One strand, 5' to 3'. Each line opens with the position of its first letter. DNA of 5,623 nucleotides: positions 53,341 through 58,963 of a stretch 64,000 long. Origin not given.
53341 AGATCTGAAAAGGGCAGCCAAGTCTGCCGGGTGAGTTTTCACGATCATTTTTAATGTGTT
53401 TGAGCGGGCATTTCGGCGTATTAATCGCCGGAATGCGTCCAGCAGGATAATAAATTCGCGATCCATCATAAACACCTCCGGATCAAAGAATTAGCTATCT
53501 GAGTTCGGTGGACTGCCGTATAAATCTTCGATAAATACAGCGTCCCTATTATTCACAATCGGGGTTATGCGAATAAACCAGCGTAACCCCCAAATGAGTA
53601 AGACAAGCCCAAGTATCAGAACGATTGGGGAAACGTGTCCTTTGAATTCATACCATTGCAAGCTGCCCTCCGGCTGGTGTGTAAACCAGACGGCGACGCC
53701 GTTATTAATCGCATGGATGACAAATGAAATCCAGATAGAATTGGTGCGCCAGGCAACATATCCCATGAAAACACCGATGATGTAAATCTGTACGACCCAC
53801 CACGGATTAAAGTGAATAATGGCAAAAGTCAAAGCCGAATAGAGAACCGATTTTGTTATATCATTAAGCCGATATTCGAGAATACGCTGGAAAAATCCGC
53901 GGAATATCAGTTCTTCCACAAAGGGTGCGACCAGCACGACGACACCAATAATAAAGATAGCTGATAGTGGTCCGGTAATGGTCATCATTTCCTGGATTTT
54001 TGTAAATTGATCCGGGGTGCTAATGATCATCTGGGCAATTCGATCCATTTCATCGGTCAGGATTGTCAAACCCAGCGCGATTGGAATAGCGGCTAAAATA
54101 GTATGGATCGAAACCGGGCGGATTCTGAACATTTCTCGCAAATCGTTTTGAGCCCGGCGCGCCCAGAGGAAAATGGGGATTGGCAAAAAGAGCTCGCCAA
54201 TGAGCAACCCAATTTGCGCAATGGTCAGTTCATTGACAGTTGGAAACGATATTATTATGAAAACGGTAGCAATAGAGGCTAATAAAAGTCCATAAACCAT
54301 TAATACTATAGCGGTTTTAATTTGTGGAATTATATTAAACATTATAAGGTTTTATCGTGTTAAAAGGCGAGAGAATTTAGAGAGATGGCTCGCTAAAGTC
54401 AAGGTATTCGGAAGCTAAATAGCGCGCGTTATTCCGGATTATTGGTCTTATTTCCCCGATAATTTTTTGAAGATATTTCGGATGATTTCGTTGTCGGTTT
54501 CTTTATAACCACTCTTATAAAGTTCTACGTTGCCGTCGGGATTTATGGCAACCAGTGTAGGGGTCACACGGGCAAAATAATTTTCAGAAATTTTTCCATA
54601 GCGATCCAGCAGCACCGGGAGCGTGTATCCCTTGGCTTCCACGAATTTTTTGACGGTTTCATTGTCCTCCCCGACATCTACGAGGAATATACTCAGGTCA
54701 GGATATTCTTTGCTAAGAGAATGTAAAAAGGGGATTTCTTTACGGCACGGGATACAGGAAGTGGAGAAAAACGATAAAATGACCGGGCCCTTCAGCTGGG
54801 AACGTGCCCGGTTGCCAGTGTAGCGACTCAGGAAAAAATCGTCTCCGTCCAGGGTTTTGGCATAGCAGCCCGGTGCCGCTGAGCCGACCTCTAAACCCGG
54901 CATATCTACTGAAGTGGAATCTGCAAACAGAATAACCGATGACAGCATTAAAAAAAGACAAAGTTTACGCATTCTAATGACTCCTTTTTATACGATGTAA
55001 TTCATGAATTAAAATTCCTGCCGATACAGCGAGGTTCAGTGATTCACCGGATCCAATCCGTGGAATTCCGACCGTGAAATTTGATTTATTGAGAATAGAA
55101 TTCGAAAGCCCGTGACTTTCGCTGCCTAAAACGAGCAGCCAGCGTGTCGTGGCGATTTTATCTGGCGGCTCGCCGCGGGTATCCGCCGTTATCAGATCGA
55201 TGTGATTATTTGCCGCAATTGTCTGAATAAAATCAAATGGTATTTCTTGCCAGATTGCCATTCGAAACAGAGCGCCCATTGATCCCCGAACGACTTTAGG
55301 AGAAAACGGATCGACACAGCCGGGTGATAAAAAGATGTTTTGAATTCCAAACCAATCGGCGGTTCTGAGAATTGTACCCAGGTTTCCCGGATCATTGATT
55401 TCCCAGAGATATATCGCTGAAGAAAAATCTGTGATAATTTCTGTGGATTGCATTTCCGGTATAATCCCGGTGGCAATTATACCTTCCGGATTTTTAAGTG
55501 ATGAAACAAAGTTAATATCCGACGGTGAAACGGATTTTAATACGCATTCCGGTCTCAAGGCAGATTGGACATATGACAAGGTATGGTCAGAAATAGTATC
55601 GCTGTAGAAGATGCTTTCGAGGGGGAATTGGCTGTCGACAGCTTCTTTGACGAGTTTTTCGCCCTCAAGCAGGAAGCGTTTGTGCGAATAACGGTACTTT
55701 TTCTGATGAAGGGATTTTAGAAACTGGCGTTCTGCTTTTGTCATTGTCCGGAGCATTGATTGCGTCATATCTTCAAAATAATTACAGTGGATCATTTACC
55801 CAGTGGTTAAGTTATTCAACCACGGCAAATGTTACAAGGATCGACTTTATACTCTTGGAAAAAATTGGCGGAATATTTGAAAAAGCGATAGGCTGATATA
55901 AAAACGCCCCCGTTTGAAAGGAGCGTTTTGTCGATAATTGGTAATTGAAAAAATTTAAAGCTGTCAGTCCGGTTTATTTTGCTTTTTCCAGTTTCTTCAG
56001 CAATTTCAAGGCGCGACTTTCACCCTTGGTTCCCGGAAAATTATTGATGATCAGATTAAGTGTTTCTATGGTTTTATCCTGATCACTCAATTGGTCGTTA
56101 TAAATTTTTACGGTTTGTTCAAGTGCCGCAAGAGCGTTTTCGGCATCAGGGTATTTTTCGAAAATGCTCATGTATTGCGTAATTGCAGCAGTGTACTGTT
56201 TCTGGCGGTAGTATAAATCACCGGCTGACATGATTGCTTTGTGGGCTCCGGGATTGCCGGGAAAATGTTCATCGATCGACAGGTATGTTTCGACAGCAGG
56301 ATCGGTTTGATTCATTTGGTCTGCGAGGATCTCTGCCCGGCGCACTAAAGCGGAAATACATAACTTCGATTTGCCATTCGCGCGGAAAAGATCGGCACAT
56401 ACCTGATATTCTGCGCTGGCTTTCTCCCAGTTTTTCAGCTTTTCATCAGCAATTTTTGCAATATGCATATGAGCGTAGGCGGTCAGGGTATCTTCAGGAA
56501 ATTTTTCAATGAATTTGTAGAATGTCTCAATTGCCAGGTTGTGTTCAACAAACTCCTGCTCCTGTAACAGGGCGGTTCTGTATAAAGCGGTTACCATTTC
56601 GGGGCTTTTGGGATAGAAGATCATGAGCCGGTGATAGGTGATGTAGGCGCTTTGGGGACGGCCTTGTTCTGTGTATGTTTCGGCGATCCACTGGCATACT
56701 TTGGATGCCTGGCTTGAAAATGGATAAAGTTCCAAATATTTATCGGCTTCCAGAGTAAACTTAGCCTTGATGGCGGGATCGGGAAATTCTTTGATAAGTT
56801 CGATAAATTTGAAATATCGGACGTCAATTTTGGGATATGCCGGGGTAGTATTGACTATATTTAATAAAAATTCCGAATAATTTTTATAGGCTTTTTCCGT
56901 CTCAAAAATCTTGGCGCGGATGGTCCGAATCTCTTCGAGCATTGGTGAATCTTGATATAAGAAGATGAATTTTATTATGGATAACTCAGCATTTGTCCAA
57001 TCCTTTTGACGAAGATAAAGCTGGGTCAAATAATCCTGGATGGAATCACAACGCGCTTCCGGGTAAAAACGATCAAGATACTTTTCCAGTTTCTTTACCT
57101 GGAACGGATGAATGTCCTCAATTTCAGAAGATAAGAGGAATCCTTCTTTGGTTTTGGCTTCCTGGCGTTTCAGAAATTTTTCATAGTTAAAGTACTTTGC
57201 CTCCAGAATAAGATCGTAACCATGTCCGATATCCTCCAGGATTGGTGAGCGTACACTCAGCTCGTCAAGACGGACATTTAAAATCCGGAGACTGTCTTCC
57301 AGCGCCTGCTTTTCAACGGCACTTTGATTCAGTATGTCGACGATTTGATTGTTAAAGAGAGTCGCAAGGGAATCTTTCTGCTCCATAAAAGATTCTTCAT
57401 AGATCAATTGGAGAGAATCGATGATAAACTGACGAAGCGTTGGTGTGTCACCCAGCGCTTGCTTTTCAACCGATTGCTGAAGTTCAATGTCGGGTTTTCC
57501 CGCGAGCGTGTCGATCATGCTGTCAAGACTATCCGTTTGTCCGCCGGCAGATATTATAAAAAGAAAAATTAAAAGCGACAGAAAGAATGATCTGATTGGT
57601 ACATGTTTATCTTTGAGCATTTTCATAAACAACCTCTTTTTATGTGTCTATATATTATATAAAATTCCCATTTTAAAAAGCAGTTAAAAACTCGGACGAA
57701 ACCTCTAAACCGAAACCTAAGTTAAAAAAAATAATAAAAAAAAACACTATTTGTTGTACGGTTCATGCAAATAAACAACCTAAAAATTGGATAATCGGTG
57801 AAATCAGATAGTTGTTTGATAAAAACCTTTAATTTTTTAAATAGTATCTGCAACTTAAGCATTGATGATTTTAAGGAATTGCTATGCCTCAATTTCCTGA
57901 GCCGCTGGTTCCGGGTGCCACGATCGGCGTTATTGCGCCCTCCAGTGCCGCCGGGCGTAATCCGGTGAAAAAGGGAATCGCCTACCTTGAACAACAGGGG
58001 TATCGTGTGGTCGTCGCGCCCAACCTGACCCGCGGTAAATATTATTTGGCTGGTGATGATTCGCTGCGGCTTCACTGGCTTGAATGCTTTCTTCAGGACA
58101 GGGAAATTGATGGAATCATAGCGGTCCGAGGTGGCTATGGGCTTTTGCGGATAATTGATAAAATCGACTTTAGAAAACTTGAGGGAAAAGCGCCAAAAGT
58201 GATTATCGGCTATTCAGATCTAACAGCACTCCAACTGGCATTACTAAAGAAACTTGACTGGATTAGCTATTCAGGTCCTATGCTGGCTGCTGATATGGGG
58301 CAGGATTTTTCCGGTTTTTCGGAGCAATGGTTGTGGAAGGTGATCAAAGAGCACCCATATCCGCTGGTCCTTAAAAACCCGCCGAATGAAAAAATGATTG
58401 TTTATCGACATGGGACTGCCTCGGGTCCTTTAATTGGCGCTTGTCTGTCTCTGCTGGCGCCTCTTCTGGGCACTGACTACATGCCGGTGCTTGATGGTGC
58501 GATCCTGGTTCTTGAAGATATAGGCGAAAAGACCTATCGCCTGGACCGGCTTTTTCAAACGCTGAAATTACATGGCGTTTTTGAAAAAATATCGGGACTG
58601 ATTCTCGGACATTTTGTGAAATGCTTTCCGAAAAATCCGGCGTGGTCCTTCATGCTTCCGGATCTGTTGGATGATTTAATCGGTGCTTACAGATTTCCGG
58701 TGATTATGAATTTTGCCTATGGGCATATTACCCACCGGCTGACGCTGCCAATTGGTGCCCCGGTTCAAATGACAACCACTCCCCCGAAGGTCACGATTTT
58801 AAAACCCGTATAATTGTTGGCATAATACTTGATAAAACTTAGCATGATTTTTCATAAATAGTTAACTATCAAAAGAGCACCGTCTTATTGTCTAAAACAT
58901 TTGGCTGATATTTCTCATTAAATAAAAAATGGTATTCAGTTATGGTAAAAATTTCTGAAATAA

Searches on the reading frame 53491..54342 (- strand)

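Call 42: search_protein_families(library=pfam, proteins=[window:53491-54342:-], max_evalue=0.001)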
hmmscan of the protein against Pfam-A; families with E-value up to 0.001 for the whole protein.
window:53491-54342:- (283 aa): 1 family
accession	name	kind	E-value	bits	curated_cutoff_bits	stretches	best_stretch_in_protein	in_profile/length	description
PF02517.21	Rce1-like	-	2e-21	76.5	22.4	1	127-215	3-92/93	Type II CAAX prenyl endopeptidase Rce1-like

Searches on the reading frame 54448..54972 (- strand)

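Call 42: search_protein_families(library=pfam, proteins=[window:54448-54972:-], max_evalue=0.001)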
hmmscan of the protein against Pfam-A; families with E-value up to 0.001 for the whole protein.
window:54448-54972:- (174 aa): 5 families
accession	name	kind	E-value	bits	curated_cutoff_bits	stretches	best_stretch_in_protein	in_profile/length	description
PF00578.27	AhpC-TSA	-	3.5e-14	53.3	26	1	30-150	2-122/124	AhpC/TSA family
PF08534.16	Redoxin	-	5.3e-11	43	26.6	1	30-158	3-137/148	Redoxin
PF13905.12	Thioredoxin_8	-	3.2e-07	31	27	1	64-149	4-94/94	Thioredoxin-like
PF00085.26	Thioredoxin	-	6.5e-06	26.5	23.5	1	61-110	18-68/103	Thioredoxin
PF13098.12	Thioredoxin_2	-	0.00048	20.9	27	1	61-158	5-96/104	Thioredoxin-like domain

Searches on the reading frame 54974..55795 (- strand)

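Call 42: search_protein_families(library=pfam, proteins=[window:54974-55795:-], max_evalue=0.001)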
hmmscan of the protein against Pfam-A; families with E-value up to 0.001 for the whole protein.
window:54974-55795:- (273 aa): 2 families
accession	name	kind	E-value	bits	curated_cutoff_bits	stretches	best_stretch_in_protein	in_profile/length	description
PF00588.24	SpoU_methylase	-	1.6e-30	106.5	29.7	1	127-264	3-142/142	SpoU rRNA Methylase family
PF22435.1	MRM3-like_sub_bind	-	3.2e-14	53.6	27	1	25-108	6-84/84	MRM3-like substrate binding domain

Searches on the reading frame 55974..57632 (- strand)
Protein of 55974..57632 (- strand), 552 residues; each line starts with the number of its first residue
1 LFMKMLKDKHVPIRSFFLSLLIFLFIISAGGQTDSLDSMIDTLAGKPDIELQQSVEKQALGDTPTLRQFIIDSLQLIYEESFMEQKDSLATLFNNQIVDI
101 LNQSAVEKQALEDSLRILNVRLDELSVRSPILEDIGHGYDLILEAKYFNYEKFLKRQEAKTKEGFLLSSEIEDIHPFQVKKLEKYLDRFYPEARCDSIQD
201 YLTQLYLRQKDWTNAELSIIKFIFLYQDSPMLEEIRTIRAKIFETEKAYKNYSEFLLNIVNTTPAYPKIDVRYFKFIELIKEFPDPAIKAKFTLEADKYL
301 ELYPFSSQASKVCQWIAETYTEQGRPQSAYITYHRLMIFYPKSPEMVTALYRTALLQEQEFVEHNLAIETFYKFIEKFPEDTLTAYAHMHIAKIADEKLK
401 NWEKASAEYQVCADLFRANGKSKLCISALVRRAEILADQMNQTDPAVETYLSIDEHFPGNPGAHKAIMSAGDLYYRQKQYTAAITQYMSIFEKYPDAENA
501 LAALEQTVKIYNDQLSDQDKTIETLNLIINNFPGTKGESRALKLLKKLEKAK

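Call 42: search_protein_families(library=pfam, proteins=[window:55974-57632:-], max_evalue=0.001)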
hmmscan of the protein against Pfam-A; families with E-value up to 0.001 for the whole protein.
window:55974-57632:- (552 aa): 6 families
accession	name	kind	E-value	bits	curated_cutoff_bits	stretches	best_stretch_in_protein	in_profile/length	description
PF13174.12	TPR_6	-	3e-18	65.6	26.3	0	468-496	4-32/33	Tetratricopeptide repeat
PF13428.12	TPR_14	-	1e-09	38.5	23.5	0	468-504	5-41/44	Tetratricopeptide repeat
PF13525.12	YfiO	-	2.6e-08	34.3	25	0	299-409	31-150/203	Outer membrane lipoprotein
PF13424.12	TPR_12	-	0.00042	20.9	30.1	0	385-450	3-68/77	Tetratricopeptide repeat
PF14938.12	SNAP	-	0.00048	20.1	25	0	384-455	113-183/282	Soluble NSF attachment protein, SNAP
PF14559.12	TPR_19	-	0.00085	20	25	0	453-504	17-65/68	Tetratricopeptide repeat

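Call 76: search_protein_families(library=ncbifam, proteins=[window:55974-57632:-], max_evalue=0.01)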
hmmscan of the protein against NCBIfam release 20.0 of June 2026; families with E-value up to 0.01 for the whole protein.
window:55974-57632:- (552 aa): 8 families
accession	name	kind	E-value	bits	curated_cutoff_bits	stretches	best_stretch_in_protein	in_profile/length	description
TIGR02795.1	tol_pal_ybgF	equivalog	6e-23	81.7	90.1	3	364-466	18-115/119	tol-pal system protein YbgF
TIGR03302.1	OM_YfiO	subfamily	5.8e-15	55.4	81.4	2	468-536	170-237/239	outer membrane protein assembly factor BamD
TIGR02917.1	PEP_TPR_lipo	equivalog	6.8e-11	40.8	312.2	1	316-505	573-743/899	XrtA/PEP-CTERM system TPR-repeat protein PrsT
NF008068.0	PRK10803.1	equivalog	2.2e-09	37.7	383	0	438-545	154-260/263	cell division protein CpoB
NF052312.1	T9SS_PorW_SprE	equivalog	7.5e-06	24.9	250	1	346-405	544-603/716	type IX secretion system periplasmic lipoprotein PorW/SprE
NF040959.1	MamA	equivalog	0.00061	19.3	200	0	440-526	84-163/204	magnetosome protein MamA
NF047343.1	SCCmet_CcrB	equivalog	0.0034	16.1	900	1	393-526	312-445/542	cassette chromosome recombinase CcrB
NF033920.0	C39_PA2778_fam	equivalog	0.0095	15.4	150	0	437-507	166-233/255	PA2778 family cysteine peptidase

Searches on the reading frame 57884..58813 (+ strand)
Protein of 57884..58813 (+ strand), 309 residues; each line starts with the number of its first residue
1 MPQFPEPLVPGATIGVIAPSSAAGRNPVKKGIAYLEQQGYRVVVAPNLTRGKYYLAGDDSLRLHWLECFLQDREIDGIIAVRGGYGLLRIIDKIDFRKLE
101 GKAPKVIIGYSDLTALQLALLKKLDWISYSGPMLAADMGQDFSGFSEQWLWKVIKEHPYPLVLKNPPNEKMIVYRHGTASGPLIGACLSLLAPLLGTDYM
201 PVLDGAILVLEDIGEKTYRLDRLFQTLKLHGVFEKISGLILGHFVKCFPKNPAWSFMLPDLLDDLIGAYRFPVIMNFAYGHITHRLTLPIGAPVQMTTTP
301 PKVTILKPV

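Call 42: search_protein_families(library=pfam, proteins=[window:57884-58813:+], max_evalue=0.001)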
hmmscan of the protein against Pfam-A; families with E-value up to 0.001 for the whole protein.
window:57884-58813:+ (309 aa): 2 families
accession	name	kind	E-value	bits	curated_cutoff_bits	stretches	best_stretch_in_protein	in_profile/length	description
PF17676.7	Peptidase_S66C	-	1.1e-32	113.6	23.7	1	180-296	1-120/120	LD-carboxypeptidase C-terminal domain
PF02016.21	Peptidase_S66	-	1.4e-31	109.6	25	1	14-131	1-121/121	LD-carboxypeptidase N-terminal domain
